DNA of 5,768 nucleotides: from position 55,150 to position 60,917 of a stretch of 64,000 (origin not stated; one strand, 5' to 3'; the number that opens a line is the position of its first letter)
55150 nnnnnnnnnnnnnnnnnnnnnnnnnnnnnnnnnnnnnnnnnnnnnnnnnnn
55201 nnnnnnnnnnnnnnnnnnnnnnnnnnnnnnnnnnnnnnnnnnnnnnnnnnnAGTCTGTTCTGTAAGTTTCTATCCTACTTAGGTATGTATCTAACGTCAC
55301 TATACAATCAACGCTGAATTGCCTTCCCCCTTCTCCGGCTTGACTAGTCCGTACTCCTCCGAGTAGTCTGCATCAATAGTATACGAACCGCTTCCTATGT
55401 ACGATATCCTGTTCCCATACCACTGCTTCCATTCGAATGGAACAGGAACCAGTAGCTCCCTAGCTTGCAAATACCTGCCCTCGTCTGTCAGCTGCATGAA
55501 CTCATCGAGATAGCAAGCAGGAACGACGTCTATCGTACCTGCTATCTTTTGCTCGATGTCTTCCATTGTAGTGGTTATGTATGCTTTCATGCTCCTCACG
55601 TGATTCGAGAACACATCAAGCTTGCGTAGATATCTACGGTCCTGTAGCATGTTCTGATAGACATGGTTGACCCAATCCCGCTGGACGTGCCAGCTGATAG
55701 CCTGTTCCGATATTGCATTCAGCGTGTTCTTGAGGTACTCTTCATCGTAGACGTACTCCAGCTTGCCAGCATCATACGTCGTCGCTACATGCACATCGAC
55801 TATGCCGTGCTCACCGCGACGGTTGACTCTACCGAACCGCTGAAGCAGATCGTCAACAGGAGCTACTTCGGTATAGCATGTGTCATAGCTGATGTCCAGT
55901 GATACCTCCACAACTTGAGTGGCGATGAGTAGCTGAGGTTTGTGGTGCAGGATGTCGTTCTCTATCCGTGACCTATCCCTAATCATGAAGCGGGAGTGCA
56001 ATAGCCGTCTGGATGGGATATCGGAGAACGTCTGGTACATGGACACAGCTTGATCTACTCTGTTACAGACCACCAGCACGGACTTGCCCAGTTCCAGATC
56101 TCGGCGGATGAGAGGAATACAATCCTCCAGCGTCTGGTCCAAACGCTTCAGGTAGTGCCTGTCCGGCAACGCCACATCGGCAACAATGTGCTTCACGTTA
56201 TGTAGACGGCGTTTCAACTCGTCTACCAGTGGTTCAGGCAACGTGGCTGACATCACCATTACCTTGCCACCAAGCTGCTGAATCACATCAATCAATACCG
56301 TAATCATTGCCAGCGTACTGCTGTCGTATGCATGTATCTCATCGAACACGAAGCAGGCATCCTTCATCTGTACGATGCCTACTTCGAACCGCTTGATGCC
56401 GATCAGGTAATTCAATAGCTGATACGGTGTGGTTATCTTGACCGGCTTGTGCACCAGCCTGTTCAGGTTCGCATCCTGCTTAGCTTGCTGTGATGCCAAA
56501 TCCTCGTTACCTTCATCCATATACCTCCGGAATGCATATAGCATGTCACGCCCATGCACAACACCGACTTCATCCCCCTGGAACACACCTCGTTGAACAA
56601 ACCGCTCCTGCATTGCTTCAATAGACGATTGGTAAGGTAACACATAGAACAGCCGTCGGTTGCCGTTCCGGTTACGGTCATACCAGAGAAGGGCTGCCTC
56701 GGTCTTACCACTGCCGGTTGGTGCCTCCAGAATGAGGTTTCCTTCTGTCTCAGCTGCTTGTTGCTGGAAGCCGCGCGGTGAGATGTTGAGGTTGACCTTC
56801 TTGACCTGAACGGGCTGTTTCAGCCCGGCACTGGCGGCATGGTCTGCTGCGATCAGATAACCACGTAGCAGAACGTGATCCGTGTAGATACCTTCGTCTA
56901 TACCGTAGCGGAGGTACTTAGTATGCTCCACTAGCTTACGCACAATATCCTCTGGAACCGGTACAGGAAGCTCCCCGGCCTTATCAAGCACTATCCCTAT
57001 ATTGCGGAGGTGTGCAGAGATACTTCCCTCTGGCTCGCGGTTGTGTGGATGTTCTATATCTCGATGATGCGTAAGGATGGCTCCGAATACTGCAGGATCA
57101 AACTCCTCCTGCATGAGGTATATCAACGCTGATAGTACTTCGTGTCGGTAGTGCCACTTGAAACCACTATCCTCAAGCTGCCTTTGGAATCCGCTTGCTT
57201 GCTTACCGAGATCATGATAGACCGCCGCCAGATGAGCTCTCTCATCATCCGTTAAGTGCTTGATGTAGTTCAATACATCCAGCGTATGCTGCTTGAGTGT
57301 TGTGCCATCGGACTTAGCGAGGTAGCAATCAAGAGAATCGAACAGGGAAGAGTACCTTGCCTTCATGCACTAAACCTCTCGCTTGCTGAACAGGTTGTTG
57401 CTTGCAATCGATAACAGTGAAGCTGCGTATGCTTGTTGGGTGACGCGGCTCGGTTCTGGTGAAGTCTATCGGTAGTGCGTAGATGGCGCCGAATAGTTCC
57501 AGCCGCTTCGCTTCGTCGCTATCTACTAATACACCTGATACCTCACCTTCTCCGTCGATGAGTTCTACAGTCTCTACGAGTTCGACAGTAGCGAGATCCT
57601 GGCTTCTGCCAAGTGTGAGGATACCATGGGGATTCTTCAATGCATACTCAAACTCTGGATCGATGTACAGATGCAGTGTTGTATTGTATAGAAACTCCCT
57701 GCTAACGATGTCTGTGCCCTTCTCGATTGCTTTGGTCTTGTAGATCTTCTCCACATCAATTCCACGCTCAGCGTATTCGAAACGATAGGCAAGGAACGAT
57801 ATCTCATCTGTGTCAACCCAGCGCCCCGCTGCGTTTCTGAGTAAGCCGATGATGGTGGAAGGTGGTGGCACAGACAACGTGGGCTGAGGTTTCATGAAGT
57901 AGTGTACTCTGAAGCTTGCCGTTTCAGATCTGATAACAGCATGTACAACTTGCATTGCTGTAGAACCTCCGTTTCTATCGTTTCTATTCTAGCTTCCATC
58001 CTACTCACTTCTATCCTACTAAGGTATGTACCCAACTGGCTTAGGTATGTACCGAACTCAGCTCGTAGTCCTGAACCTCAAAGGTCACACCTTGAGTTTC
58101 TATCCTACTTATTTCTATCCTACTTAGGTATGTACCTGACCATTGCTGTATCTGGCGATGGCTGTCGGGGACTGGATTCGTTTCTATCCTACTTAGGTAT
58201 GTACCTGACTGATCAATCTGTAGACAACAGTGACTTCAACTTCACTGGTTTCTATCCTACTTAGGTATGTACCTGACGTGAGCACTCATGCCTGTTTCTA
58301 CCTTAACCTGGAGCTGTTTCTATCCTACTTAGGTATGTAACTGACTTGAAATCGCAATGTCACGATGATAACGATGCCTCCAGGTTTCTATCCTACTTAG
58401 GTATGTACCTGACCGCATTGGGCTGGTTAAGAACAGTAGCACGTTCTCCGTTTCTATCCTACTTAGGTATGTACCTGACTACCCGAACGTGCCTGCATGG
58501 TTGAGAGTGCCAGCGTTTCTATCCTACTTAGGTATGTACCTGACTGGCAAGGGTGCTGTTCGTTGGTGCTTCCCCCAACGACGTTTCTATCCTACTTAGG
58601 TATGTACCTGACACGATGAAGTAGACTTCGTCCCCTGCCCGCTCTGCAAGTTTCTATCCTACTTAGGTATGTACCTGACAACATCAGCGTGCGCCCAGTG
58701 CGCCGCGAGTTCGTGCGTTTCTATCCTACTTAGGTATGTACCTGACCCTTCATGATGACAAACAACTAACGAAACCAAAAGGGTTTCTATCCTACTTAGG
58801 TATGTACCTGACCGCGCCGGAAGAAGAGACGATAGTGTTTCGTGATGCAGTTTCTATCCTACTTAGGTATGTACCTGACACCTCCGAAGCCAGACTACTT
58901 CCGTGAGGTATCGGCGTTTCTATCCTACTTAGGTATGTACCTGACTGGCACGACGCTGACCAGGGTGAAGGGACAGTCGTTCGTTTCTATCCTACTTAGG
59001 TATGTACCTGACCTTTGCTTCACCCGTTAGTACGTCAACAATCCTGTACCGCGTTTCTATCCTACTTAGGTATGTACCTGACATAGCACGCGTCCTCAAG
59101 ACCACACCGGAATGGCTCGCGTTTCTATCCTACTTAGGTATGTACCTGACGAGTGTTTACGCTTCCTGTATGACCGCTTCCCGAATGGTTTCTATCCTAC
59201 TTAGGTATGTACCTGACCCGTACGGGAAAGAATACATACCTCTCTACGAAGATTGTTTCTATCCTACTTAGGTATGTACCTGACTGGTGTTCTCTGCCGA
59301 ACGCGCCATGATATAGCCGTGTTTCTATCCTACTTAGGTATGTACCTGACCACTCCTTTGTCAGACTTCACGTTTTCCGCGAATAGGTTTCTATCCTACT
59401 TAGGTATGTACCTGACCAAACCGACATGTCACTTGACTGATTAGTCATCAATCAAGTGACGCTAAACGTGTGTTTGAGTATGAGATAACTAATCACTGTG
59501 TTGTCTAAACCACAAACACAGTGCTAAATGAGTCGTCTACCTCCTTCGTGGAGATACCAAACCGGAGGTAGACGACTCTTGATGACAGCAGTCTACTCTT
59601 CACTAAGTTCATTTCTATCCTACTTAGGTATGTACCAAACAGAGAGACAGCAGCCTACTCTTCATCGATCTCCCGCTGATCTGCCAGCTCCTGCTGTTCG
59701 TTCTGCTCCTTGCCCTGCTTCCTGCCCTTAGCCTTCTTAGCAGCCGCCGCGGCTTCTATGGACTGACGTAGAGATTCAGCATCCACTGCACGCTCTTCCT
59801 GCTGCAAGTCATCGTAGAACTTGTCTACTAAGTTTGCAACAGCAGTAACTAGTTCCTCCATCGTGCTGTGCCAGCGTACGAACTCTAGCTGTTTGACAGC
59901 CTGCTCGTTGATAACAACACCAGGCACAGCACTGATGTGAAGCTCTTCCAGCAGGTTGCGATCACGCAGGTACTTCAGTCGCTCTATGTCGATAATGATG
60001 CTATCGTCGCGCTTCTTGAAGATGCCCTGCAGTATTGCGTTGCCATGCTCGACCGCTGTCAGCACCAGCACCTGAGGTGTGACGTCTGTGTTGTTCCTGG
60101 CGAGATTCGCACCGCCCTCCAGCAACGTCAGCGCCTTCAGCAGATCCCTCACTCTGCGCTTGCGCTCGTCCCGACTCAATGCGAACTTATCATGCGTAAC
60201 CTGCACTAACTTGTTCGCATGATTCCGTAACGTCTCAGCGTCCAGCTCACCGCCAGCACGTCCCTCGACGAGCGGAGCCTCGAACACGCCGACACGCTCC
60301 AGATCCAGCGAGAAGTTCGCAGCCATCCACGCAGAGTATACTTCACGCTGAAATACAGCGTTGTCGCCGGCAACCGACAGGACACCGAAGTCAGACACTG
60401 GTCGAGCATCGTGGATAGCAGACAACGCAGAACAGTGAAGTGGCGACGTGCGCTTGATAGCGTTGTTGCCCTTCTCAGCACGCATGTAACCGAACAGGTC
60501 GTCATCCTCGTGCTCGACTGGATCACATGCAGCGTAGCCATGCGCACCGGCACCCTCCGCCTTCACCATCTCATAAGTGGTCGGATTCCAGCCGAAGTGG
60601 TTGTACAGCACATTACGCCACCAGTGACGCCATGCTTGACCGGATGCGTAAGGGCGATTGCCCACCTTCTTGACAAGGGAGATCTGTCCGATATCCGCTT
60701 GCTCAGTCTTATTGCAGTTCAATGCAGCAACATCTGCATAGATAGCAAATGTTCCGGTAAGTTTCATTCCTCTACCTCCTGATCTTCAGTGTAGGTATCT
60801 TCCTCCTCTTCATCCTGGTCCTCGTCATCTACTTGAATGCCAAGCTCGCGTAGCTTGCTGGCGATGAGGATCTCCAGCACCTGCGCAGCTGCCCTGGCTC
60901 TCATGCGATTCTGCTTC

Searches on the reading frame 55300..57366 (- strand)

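Call 4: search_protein_families(library=pfam, proteins=[window:55300-57366:-], max_evalue=0.01)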
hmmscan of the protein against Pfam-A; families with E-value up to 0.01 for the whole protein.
window:55300-57366:- (688 aa): 6 families
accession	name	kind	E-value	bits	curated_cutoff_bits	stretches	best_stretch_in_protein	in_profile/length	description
PF22590.2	Cas3-like_C_2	-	5.7e-26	91.3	27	1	427-517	2-104/106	CRISPR-associated nuclease/helicase Cas3, C-terminal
PF00270.35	DEAD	-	4.9e-15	56.1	26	1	204-379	7-163/167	DEAD/DEAH box helicase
PF01966.28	HD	-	3.8e-07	30.9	22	1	26-107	3-92/116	HD domain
PF00271.37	Helicase_C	-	1.5e-06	28.8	23.5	1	420-518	10-110/110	Helicase conserved C-terminal domain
PF04851.21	ResIII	-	2.8e-06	27.8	22.5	1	202-375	17-161/164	Type III restriction enzyme, res subunit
PF18019.7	Cas3_HD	-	0.0045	17.5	23.1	0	45-115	58-143/207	Cas3, HD domain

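Call 39: search_protein_families(library=ncbifam, proteins=[window:55300-57366:-], max_evalue=0.01)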
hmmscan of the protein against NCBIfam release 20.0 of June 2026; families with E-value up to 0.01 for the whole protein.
window:55300-57366:- (688 aa): 10 families
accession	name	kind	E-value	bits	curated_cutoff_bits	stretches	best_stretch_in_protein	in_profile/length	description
TIGR01587.1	cas3_core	equivalog_domain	9.7e-74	248.6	102.45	1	211-554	2-357/358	CRISPR-associated helicase Cas3'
TIGR02621.3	cas3_GSU0051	exception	1.7e-39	136.3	400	2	335-555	167-408/854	type I-G CRISPR-associated helicase/endonuclease Cas3g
NF007248.0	PRK09694.1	equivalog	1.3e-32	112.7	569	2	425-575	558-733/878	CRISPR-associated helicase/endonuclease Cas3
TIGR01596.1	cas3_HD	equivalog_domain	2.5e-19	70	43.45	1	24-180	1-178/178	CRISPR-associated endonuclease Cas3''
TIGR02562.1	cas3_yersinia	equivalog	3.8e-10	38.3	565.95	1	44-82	116-158/1110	type I-F CRISPR-associated helicase Cas3f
TIGR03158.1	cas3_cyano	exception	2.5e-07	30.1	69.1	1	208-400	14-211/357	type I-D CRISPR-associated helicase Cas3'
NF053636.1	DDHlcsCsdAPsy1082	equivalog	0.00013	20.7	890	1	454-550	271-367/512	DEAD/DEAH box helicase CsdA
NF008168.0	PRK10917.2-2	equivalog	0.00061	18.2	718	1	414-494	563-655/795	ATP-dependent DNA helicase RecG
TIGR04121.1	DEXH_lig_assoc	equivalog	0.00087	17.1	850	0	418-520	239-349/804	ligase-associated DNA damage response DEXH box helicase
TIGR00277.1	HDIG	domain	0.0081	16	27.6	0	26-102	7-83/84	HDIG domain-containing metalloprotein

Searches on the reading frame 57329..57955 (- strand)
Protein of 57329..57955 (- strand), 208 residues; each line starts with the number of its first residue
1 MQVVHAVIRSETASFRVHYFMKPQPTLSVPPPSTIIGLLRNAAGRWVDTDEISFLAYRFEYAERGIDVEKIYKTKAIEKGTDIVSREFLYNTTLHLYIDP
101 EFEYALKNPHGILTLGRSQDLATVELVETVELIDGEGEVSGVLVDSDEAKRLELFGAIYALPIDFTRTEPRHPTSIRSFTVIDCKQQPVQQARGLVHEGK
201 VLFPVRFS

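Call 4: search_protein_families(library=pfam, proteins=[window:57329-57955:-], max_evalue=0.01)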
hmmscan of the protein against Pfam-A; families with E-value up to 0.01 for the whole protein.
window:57329-57955:- (208 aa): 1 family
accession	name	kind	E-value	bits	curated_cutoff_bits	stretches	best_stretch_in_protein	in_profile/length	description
PF09704.15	Cas_Cas5d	-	8.4e-10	39.4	23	1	10-159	8-183/217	CRISPR-associated protein (Cas_Cas5)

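Call 39: search_protein_families(library=ncbifam, proteins=[window:57329-57955:-], max_evalue=0.01)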
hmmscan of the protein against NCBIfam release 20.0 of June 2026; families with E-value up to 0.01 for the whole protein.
window:57329-57955:- (208 aa): 2 families
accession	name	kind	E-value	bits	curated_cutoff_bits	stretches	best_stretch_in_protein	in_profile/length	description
TIGR01895.1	cas_Cas5t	exception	5.5e-28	98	96.7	1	1-195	1-211/217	type I-B CRISPR-associated protein Cas5b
TIGR02593.1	CRISPR_cas5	subfamily_domain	1.4e-09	37.6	17.8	1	8-45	6-43/43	CRISPR-associated protein Cas5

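Call 102: search_protein_families(library=padloc, proteins=[window:57329-57955:-], max_evalue=0.01)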
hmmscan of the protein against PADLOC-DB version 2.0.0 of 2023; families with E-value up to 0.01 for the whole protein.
window:57329-57955:- (208 aa): 14 families
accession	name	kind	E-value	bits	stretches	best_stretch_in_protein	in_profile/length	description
PDLC01197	Cas5b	-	5.7e-41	138.6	1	1-191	1-197/215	CAS-I-B; effector_G5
PDLC00947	Cas5b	-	1.4e-28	98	1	1-195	1-211/217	"CRISPR-associated protein Cas5, subtype I-B/TNEAP"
PDLC01306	Cas5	-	3.4e-17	61.2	1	10-152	7-157/174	CAS-I; effector_G5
PDLC01453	Cas5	-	3.1e-14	51.3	1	1-165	1-167/205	CAS-I; effector_G5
PDLC01644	Cas5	-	1e-13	50.1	1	9-164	7-172/192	CAS-I; effector_G5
PDLC01271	Cas5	-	1.5e-11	42.7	1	8-162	5-162/170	CAS-I-B; effector_G5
PDLC00950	Cas5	-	3.6e-10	37.6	1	8-45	6-43/43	CRISPR-associated protein Cas5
PDLC01369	Cas5e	-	1.9e-05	22.8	1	14-120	11-131/163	CAS-I-E; effector_G5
PDLC01258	Cas5e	-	3.1e-05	22.1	1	14-121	11-134/165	CAS-I-E; effector_G5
PDLC02094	Cas5b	-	0.00024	18.4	0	1-44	1-44/358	-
PDLC02095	Cas5b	-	0.00031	18.5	1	12-44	10-42/199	-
PDLC01366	Cas5a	-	0.001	17.1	0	20-50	20-49/178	CAS-I-A; effector_G5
PDLC01262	Cas5a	-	0.0013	17.1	0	21-46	20-45/168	CAS-I-A; effector_G5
PDLC01301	Cas5b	-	0.0096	14.1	0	12-46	9-43/168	CAS-I-B; effector_G5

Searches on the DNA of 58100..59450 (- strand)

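Call 103: search_dna_similar(query=window:58100-59450:-, collection=phages, mode=distant, max_evalue=0.01, max_rows=10)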
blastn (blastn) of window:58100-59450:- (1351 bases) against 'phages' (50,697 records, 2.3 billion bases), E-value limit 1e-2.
No match.

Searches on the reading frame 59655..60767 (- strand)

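Call 7: search_protein_families(library=pfam, proteins=[window:59655-60767:-], max_evalue=0.01)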
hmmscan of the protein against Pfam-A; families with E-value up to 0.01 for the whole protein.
window:59655-60767:- (370 aa): 1 family
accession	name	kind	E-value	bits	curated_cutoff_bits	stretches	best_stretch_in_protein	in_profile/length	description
PF01905.21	DevR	-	3.8e-15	56.2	23.8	1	32-240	35-252/270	CRISPR-associated negative auto-regulator DevR/Csa2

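Call 39: search_protein_families(library=ncbifam, proteins=[window:59655-60767:-], max_evalue=0.01)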
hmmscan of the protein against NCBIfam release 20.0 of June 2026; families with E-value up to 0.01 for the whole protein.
window:59655-60767:- (370 aa): 4 families
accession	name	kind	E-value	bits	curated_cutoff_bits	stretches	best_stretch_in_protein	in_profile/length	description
TIGR02585.1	cas_Cst2_DevR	exception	3.7e-39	134.7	72.75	1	14-314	7-318/321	type I-B CRISPR-associated protein Cas7/Cst2/DevR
TIGR01875.1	cas_MJ0381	subfamily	5.5e-30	104.2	67.3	1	14-240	12-233/240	DevR family CRISPR-associated autoregulator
TIGR03489.1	cas_csp1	equivalog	3.7e-06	26.6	340.65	1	28-234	18-212/292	type I-PGING CRISPR-associated protein Cas7/Csp1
TIGR02583.1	DevR_archaea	exception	6.5e-06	25.6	212.6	1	90-242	116-261/284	type I-A CRISPR-associated protein Cas7/Csa2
